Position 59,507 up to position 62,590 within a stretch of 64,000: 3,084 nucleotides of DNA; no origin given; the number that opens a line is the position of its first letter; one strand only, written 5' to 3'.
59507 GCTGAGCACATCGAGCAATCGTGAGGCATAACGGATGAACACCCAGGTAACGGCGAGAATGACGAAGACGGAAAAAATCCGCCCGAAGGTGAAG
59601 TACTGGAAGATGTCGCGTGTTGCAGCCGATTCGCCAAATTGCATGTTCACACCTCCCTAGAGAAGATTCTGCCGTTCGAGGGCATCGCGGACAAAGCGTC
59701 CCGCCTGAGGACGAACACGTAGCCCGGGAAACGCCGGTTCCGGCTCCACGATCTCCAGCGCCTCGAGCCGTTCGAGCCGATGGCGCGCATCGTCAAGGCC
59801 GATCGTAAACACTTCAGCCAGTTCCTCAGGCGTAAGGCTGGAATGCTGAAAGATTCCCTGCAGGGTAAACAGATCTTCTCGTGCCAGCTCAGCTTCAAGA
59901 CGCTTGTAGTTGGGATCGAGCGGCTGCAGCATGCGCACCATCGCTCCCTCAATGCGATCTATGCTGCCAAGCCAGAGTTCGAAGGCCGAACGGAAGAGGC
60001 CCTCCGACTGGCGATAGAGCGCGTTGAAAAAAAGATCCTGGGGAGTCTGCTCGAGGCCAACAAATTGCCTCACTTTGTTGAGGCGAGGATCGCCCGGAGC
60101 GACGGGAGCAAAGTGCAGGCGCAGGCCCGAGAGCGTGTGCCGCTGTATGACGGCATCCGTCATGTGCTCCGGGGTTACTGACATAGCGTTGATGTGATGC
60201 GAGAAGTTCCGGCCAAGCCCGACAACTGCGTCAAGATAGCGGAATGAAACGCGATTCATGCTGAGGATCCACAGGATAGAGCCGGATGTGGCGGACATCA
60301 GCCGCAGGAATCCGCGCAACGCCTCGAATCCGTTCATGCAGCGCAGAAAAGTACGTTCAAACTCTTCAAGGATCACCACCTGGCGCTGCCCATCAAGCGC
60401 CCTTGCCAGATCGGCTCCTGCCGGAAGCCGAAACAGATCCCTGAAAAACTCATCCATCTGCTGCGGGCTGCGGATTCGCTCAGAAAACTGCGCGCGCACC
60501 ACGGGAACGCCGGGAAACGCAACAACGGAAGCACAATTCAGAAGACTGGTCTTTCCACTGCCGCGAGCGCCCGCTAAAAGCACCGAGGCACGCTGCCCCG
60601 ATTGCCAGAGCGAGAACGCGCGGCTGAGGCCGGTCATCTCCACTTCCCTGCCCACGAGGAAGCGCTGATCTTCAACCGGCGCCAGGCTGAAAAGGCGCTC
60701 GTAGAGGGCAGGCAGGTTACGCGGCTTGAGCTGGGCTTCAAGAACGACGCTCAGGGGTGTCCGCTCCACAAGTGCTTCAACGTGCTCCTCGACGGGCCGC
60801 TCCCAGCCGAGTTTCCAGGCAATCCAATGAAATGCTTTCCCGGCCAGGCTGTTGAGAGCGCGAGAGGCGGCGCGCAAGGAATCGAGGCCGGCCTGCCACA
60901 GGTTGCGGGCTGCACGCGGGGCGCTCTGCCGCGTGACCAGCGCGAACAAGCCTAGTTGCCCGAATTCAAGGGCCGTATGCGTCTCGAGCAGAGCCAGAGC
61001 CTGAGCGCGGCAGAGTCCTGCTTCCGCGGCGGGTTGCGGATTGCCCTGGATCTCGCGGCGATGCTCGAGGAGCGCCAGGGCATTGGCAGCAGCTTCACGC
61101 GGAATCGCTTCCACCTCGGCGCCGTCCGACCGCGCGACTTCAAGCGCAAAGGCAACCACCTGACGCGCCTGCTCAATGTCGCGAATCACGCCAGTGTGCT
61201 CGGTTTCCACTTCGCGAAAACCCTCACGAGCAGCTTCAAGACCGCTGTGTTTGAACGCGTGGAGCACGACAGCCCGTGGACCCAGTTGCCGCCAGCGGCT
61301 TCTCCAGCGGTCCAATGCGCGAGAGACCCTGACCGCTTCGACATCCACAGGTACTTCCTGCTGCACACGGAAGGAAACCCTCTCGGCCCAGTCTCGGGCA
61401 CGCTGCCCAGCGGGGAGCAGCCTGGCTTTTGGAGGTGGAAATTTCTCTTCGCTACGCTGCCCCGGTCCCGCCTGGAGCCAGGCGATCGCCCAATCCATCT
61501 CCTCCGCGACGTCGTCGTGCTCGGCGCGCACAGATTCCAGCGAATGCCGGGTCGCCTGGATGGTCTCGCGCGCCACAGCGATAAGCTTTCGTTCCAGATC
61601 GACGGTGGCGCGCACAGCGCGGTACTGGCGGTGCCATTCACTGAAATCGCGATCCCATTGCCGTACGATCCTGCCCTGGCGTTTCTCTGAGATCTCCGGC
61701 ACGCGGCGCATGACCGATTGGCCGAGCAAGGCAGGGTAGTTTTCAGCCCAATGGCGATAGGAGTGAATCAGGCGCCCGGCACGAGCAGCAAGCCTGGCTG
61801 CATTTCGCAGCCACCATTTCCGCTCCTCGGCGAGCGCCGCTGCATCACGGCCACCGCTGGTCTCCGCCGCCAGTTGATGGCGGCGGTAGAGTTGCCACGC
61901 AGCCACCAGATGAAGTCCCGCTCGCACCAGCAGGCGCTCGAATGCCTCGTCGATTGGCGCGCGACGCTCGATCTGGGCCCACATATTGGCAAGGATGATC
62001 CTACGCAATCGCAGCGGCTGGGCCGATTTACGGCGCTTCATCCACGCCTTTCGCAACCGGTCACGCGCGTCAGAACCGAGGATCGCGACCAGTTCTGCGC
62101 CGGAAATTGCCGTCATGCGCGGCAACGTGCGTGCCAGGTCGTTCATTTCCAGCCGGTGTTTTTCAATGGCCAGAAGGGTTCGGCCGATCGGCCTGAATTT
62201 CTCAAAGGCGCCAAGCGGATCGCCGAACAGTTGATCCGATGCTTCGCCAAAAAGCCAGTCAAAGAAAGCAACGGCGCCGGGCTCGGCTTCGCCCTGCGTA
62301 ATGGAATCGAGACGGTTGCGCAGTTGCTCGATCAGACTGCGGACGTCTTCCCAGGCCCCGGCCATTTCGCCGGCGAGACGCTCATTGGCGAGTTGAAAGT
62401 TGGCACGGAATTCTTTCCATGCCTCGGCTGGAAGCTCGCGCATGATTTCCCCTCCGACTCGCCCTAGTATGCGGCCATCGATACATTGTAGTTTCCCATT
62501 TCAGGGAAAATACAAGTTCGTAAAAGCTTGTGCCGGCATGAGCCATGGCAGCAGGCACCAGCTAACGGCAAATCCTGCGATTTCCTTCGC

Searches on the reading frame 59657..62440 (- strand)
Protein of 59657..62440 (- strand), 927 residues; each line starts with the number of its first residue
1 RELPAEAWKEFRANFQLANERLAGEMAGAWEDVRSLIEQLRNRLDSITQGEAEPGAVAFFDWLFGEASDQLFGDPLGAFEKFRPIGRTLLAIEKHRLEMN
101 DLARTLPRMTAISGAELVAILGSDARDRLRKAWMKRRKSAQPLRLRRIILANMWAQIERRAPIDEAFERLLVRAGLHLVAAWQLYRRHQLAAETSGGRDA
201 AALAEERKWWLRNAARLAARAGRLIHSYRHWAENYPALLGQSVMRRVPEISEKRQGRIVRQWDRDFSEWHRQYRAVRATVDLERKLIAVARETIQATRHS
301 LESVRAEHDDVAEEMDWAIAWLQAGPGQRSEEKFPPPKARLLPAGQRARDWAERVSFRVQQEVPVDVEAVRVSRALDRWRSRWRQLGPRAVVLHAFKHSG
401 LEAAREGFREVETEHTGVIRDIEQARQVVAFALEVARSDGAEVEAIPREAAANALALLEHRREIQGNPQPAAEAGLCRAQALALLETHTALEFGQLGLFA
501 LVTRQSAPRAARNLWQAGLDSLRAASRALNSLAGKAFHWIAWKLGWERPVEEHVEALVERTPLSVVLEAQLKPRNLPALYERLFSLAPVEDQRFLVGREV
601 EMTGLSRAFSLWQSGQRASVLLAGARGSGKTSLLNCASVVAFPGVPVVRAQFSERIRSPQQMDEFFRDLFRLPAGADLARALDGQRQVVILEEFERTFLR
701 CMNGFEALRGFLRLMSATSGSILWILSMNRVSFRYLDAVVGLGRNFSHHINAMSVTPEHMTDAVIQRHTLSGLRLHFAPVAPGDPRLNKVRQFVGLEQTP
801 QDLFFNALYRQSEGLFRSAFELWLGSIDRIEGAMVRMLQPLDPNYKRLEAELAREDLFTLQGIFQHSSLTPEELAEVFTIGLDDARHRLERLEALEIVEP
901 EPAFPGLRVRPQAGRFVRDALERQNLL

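Call 87: search_protein_families(library=pfam, proteins=[window:59657-62440:-], max_evalue=0.00001)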
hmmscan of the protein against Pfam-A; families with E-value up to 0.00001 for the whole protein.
window:59657-62440:- (927 aa): 1 family
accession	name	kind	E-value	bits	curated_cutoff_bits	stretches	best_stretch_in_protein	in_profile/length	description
PF13191.12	AAA_16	-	2.4e-06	28.6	32.6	1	595-683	2-96/167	AAA ATPase domain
